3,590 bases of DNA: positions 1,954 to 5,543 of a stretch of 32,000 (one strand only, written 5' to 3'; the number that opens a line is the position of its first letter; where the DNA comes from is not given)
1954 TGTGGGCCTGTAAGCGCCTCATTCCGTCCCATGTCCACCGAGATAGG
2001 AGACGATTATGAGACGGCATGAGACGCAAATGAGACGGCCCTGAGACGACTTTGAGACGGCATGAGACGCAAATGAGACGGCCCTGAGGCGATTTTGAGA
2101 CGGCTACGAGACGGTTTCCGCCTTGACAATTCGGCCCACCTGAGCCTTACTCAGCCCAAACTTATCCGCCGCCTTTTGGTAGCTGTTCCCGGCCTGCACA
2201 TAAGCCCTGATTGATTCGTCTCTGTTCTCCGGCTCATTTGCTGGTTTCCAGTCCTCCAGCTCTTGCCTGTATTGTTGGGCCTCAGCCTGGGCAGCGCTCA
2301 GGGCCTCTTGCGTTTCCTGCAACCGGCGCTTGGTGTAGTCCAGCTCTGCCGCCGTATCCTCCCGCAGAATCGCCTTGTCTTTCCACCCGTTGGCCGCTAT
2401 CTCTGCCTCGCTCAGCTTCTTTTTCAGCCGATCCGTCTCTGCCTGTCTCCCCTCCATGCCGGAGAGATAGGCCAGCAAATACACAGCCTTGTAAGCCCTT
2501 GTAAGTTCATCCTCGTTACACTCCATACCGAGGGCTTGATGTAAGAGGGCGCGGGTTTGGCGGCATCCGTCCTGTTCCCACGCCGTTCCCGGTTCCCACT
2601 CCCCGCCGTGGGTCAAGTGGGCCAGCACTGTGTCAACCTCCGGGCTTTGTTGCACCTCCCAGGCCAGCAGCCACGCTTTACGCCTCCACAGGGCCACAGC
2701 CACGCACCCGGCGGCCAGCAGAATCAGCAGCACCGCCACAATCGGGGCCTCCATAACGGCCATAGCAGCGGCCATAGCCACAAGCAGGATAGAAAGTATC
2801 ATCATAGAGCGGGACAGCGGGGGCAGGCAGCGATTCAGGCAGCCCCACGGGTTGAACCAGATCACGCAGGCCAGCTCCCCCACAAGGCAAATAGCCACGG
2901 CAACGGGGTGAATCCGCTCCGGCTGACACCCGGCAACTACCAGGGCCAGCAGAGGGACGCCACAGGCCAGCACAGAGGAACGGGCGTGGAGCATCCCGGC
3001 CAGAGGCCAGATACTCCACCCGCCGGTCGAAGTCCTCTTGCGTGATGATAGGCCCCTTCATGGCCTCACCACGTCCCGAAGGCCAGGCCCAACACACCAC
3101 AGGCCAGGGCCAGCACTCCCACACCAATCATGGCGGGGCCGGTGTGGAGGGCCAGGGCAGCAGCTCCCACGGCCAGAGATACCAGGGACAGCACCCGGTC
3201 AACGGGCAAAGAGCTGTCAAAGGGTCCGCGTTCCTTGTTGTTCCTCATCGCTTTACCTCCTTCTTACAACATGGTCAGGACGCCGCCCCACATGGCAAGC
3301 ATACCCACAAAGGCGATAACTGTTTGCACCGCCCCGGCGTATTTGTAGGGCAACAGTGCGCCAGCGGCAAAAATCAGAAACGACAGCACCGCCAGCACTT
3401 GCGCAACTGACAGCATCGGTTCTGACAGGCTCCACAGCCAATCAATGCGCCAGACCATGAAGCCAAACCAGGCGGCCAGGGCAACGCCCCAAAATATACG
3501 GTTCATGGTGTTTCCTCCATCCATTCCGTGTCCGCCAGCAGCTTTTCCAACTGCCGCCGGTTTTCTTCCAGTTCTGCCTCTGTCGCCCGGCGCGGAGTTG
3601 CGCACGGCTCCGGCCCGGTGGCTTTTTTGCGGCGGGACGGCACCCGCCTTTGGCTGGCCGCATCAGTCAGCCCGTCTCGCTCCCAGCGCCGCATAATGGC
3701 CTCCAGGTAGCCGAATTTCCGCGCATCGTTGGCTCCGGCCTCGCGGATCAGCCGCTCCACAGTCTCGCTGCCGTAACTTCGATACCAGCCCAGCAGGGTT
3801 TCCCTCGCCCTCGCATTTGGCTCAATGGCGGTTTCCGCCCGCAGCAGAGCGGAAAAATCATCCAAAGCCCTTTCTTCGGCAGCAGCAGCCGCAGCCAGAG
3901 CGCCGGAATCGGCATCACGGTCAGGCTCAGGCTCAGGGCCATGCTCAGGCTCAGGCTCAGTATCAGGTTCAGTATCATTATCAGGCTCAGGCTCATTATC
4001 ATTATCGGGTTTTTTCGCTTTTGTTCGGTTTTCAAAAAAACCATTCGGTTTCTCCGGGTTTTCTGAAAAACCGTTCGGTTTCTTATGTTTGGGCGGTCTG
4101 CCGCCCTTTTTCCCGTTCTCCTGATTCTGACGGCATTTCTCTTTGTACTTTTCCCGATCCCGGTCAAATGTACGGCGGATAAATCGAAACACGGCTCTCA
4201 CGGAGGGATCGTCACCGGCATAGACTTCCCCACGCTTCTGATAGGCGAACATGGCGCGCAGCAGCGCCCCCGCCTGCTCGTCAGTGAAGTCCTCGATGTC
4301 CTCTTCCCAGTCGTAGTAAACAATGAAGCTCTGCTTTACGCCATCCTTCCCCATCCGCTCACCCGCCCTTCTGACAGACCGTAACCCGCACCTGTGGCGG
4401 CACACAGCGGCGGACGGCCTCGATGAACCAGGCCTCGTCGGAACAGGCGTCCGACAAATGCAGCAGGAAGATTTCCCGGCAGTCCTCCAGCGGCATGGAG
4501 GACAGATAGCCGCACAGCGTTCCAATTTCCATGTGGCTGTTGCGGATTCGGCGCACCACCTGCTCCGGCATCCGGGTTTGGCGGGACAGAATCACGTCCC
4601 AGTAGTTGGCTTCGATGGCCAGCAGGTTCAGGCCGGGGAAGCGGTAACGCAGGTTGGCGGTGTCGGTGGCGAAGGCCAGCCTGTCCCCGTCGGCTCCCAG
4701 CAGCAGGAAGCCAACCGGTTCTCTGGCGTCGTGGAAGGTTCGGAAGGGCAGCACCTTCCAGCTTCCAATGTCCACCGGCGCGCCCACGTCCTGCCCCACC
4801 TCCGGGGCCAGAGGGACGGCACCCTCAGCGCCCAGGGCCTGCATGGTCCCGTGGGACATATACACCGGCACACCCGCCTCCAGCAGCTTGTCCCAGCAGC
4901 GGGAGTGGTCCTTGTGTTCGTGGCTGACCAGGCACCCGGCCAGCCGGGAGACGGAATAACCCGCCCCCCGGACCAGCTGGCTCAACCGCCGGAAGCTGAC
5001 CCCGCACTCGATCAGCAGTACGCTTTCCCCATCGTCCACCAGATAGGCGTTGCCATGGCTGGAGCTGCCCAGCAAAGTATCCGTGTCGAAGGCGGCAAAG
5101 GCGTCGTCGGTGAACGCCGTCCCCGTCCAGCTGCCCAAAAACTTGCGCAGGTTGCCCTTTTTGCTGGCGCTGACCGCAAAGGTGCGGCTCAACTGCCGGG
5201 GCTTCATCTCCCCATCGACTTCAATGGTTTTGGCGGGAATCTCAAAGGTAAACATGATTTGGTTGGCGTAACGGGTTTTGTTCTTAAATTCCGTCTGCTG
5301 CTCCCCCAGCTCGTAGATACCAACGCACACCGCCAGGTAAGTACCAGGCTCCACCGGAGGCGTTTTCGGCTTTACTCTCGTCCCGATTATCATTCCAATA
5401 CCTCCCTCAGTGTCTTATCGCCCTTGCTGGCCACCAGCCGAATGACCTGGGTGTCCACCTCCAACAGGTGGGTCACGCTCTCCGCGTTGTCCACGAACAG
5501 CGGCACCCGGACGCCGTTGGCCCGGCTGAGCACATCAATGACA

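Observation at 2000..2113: Eleven helically phased TGAGACG heptamers in a non-coding gap of the prophage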

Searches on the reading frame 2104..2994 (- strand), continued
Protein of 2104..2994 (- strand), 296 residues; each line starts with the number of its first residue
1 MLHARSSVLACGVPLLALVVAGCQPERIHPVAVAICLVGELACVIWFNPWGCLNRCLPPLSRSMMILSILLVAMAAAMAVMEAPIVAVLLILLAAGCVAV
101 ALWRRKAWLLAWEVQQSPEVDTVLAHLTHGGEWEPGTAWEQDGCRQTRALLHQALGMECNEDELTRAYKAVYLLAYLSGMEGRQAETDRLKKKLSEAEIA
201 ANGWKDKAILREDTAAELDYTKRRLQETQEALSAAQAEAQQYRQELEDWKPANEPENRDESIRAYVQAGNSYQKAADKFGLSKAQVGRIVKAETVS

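Call 44: fold_search(model_id=the predicted structure, library=pdb)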
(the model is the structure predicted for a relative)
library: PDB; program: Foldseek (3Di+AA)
matches with E <= 10: 47; with E <= 0.001: 0
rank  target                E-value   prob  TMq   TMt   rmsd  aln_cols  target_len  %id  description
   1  2x48_A                1.7e+00  0.99  0.11  0.59   0.6        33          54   21  ORF 55 from Sulfolobus islandicus rudivirus 1 (released 2010-07-21)
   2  8r7y_A                1.9e+00  0.90  0.11  0.11   2.0        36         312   28  Deoxyribonucleoside regulator DeoR in complex with the DNA operator (released 2024-06-19)
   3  6bwm_B                2.4e+00  0.08  0.15  0.09  16.1       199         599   13  Crystal structure of the TRPV2 ion channel (released 2018-05-02)
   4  7qru_A                2.5e+00  0.08  0.16  0.06  22.5       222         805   13  Structure of Bacillus pseudofirmus Mrp antiporter complex, monomer (released 2022-11-09)
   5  8b4h_A                3.0e+00  0.95  0.11  0.09   0.6        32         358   19  IstA transposase cleaved donor complex (released 2023-05-03)
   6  4nvs_B                3.3e+00  0.80  0.11  0.20   1.5        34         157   12  Crystal Structure of the Q18CP6_CLOD6 protein from glyoxalase family. Northeast Structural Genomics Consortium Target  (released 2013-12-18)
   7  2r0q_C                3.7e+00  0.41  0.11  0.17  10.1        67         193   21  Crystal structure of a serine recombinase- DNA regulatory complex (released 2008-04-01)
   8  5cy1_B                3.9e+00  0.60  0.13  0.22  10.6        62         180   14  Tn3 resolvase - site III complex crystal form I (released 2017-01-11)
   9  4zmr_A                3.9e+00  0.57  0.12  0.17   7.6        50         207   24  Structural characterization of the full-length response regulator spr1814 in complex with a phosphate analogue reveals (released 2016-04-27)
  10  4ldz_B                4.4e+00  0.77  0.12  0.19   3.3        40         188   15  Crystal structure of the full-length response regulator DesR in the active state (released 2014-07-16)
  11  1zlj_B                4.4e+00  0.69  0.12  0.49   4.1        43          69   16  Crystal Structure of the Mycobacterium tuberculosis Hypoxic Response Regulator DosR C-terminal Domain (released 2006-01-31)
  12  1zt9_A                4.4e+00  0.23  0.12  0.32  14.9        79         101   15  E. coli trp repressor, tetragonal crystal form (released 2006-05-09)
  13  5hev_B                4.6e+00  0.72  0.12  0.17   3.2        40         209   28  Crystal Structure of the beryllofluoride-activated LiaR from Enterococcus faecium (released 2016-11-16)
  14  6f9k                  4.6e+00  0.20  0.12  0.29  15.2        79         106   15  Tryptophan Repressor TrpR from E.coli with 5-methyl-L-tryptophan as ligand (released 2019-01-30)
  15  6fal_A                4.6e+00  0.18  0.12  0.31  15.1        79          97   15  Tryptophan Repressor TrpR from E.coli with 3-Indolepropionic acid as ligand (released 2019-01-30)
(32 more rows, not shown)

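Call 53: search_protein_representatives(alignment_id=A1)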
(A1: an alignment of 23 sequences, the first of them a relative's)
Query: 23 sequences, 316 profile positions. Proteins with E-value up to 0.001 (for the whole library): 271; up to 1e-10: 104; up to 1e-30: 28. The best 150 are listed.
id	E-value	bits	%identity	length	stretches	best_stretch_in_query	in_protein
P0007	1.2e-159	547.0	-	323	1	1-314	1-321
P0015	1.1e-128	445.3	-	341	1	1-313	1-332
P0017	1.3e-127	441.7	-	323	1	7-315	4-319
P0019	2.6e-116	404.6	-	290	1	28-314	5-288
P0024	2.1e-83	296.5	-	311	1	11-311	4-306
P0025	8.5e-76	271.5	-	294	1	34-314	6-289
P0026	5.4e-70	252.4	-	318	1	10-314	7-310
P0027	1.9e-69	250.6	-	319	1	29-314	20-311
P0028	1.3e-65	238.1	-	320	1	15-314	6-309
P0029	3.8e-62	226.6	-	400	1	17-313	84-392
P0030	2.7e-57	210.7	-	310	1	8-313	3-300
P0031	1.9e-56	207.9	-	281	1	33-315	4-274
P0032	3.2e-56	207.2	-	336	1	28-312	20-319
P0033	1.3e-54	201.9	-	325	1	31-308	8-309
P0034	1.2e-53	198.7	-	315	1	25-311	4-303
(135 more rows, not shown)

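Call 57: find_related_loci(query=A4, collection=viral_contigs, flank=4000)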
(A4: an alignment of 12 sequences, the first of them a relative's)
Query A4 (311 aa) in viral_contigs; peptide patterns used: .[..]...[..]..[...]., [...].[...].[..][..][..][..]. (x = any residue, [..] = any of these).
34 stretches matched a pattern; 3 encode a relative of the query (tblastn E <= 1e-3); 3 distinct loci.
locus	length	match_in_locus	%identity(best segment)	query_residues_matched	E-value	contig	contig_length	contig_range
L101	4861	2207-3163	36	4-309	2e-52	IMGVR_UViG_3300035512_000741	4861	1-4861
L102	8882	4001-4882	33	21-311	4e-52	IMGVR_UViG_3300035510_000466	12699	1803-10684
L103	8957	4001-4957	36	4-309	6e-52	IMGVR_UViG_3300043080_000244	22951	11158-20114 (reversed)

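Call 62: search_dna_similar(query=P0007, collection=phages, mode=protein, max_evalue=0.001)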
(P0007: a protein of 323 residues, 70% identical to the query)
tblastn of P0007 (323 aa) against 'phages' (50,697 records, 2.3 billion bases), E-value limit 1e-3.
No match.

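Call 63: search_dna_similar(query=P0007, collection=plasmids, mode=protein, max_evalue=0.001)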
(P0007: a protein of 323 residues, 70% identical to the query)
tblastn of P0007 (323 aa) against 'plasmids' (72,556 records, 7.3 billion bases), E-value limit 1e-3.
No match.

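Call 65: find_related_loci(query=A5, collection=metagenome_contigs, flank=1500)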
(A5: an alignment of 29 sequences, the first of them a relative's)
Query A5 (296 aa) in metagenome_contigs; peptide patterns used: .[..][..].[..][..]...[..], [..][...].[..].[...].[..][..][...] (x = any residue, [..] = any of these).
123 stretches matched a pattern, but none encodes a relative of the query by tblastn (E <= 1e-3).

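Call 66: find_related_loci(query=A4, collection=metagenome_contigs, flank=1500)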
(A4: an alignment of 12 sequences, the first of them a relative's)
Query A4 (311 aa) in metagenome_contigs; peptide patterns used: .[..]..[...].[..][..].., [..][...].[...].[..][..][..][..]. (x = any residue, [..] = any of these).
136 stretches matched a pattern, but none encodes a relative of the query by tblastn (E <= 1e-3).

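Call 67: find_encoding_contigs(protein=P0006, flank=3000, max_places=1)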
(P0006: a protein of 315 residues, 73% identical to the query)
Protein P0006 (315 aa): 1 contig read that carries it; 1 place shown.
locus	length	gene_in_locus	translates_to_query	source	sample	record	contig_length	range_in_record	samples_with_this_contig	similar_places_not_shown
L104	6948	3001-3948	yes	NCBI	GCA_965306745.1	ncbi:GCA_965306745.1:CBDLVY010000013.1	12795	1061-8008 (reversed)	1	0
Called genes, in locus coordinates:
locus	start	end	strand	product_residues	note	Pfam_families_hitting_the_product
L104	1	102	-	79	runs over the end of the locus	PF13443:HTH_26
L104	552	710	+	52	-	-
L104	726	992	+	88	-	-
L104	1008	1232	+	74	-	-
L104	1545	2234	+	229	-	PF19808:DUF6291, PF07261:DnaB_2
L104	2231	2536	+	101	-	-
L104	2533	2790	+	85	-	-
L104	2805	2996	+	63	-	-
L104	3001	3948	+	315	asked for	-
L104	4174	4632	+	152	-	-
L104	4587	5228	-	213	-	PF02796:HTH_7 (weak)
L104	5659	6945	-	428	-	PF09989:DUF2229 (faint)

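Call 68: find_encoding_contigs(protein=P0011, flank=3000, max_places=1)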
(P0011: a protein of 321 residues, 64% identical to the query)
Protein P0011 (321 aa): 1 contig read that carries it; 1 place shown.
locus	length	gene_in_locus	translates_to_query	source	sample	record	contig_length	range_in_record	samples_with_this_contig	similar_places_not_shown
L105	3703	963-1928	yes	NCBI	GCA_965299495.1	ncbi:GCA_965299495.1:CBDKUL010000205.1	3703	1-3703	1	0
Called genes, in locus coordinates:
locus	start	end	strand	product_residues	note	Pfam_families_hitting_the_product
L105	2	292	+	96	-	?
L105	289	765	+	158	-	-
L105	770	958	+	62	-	-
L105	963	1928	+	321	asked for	-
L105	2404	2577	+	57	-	-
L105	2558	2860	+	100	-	-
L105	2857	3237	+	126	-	-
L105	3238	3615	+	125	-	PF13651:EcoRI_methylase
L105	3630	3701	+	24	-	?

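Call 69: find_encoding_contigs(protein=P0020, flank=3000, max_places=1)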
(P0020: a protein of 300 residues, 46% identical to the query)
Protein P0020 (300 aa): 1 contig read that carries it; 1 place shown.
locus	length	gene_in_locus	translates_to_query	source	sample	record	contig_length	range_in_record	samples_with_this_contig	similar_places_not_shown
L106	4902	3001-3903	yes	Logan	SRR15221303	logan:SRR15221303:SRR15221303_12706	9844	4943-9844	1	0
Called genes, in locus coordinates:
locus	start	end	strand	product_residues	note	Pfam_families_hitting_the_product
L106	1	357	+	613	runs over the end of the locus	PF06048:DUF927, PF18662:HTH_56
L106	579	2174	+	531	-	PF00270:DEAD (weak), PF04851:ResIII, PF00271:Helicase_C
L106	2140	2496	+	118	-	PF08774:VRR_NUC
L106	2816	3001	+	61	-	-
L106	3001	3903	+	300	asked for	-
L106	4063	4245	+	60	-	-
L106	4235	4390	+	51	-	-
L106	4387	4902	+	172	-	?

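Call 84: search_protein_families(library=padloc, proteins=[P0007], max_evalue=0.01)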
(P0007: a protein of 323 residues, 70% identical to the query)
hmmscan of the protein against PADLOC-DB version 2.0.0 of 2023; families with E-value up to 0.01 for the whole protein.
P0007 (323 aa): 3 families
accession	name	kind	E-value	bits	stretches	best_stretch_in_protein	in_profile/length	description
PDLC00553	JetC2|JetC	-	0.00057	15.9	1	164-285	806-927/1361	DUF3584 domain; MukB-like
PDLC00519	JetC1|JetC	-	0.0016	14.7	1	148-301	647-798/1097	DUF3584 domain; MukB-like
PDLC02730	PbeC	-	0.0055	13.5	1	159-295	365-501/651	PbeC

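Call 85: search_protein_families(library=ncbifam, proteins=[P0007], max_evalue=0.01)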
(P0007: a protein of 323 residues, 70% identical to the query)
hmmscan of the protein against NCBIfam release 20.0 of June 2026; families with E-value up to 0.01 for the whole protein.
P0007 (323 aa): 1 family
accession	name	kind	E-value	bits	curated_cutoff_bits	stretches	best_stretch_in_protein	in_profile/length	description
TIGR02937.1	sigma70-ECF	superfamily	0.0019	17.9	42.9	1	227-317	85-154/165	sigma-70 family RNA polymerase sigma factor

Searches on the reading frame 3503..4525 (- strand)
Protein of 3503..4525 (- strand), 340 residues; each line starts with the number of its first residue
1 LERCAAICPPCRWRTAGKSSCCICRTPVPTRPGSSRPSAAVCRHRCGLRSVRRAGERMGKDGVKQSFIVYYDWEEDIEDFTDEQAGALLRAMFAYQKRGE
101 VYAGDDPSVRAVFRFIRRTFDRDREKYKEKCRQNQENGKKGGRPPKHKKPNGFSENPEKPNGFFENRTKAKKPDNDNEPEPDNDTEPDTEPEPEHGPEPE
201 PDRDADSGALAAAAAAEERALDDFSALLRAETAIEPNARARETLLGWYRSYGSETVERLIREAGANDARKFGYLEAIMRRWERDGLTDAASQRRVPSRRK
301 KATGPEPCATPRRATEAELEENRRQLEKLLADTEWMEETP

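Call 7: search_protein_families(library=pfam, proteins=[window:3503-4525:-], max_evalue=0.01)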
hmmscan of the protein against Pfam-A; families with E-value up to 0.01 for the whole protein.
window:3503-4525:- (340 aa): 3 families
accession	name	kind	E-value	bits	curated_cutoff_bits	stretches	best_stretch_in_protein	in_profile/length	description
PF19808.4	DUF6291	-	3.2e-28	98.1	27.2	1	66-144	1-78/79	Family of unknown function (DUF6291)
PF07261.16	DnaB_2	-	1.5e-06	28.2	22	1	239-289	15-67/74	Replication initiation and membrane attachment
PF05887.16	Trypan_PARP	-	0.0025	18.2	100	1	136-211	40-115/134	Procyclic acidic repetitive protein (PARP)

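Call 8: search_protein_families(library=phrogs, proteins=[window:3503-4525:-], max_evalue=0.01)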
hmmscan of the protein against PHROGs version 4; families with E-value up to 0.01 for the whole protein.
window:3503-4525:- (340 aa): 9 families
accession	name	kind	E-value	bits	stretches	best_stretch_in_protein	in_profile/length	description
phrog_16304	-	unknown function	3e-33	116.7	1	64-199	4-137/244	-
phrog_19415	-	unknown function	6.2e-14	53.5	1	64-157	5-95/224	-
phrog_15768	-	unknown function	1.1e-11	46.1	1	65-194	3-122/228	-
phrog_186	-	DNA, RNA and nucleotide metabolism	8.1e-08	33.3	1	127-301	110-250/308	DnaD-like helicase loader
phrog_6451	-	DNA, RNA and nucleotide metabolism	8.3e-07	30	1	111-197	72-160/272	primosomal protein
phrog_2562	-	DNA, RNA and nucleotide metabolism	3.6e-06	27.9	1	114-301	107-271/290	replication initiation protein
phrog_4118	-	DNA, RNA and nucleotide metabolism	2.8e-05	24.7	1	69-184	32-149/315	primosomal protein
phrog_21472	-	unknown function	6.6e-05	23.7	1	121-198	84-159/299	-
phrog_6493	-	DNA, RNA and nucleotide metabolism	9.8e-05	22.8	1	216-298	143-227/261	DnaD-like helicase loader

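Call 85: search_protein_families(library=ncbifam, proteins=[window:3503-4525:-], max_evalue=0.01)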
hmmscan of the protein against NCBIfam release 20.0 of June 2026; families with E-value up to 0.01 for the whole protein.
window:3503-4525:- (340 aa): 1 family
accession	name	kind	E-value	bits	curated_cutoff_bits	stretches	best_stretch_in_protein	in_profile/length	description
TIGR01446.1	DnaD_dom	domain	3.7e-05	23.8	24.95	1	241-287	18-66/73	DnaD domain protein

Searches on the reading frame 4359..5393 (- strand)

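Call 7: search_protein_families(library=pfam, proteins=[window:4359-5393:-], max_evalue=0.01)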
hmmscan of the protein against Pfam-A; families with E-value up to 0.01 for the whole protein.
window:4359-5393:- (344 aa): 2 families
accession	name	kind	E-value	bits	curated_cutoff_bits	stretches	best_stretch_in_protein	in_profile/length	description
PF12706.13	Lactamase_B_2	-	6e-11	42.7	27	1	126-292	3-182/200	Beta-lactamase superfamily domain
PF00753.33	Lactamase_B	-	1.2e-05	25.7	22.7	1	114-245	6-150/196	Metallo-beta-lactamase superfamily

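Call 8: search_protein_families(library=phrogs, proteins=[window:4359-5393:-], max_evalue=0.01)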
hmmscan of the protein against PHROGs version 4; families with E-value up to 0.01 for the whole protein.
window:4359-5393:- (344 aa): 3 families
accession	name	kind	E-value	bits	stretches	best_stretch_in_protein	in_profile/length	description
phrog_392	-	other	1.3e-52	180.4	1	107-343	10-250/348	metal-dependent hydrolase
phrog_862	-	unknown function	5.6e-11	43.7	1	10-86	30-110/276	-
phrog_14429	-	other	3.2e-05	24.4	1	105-172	31-96/266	hydrolase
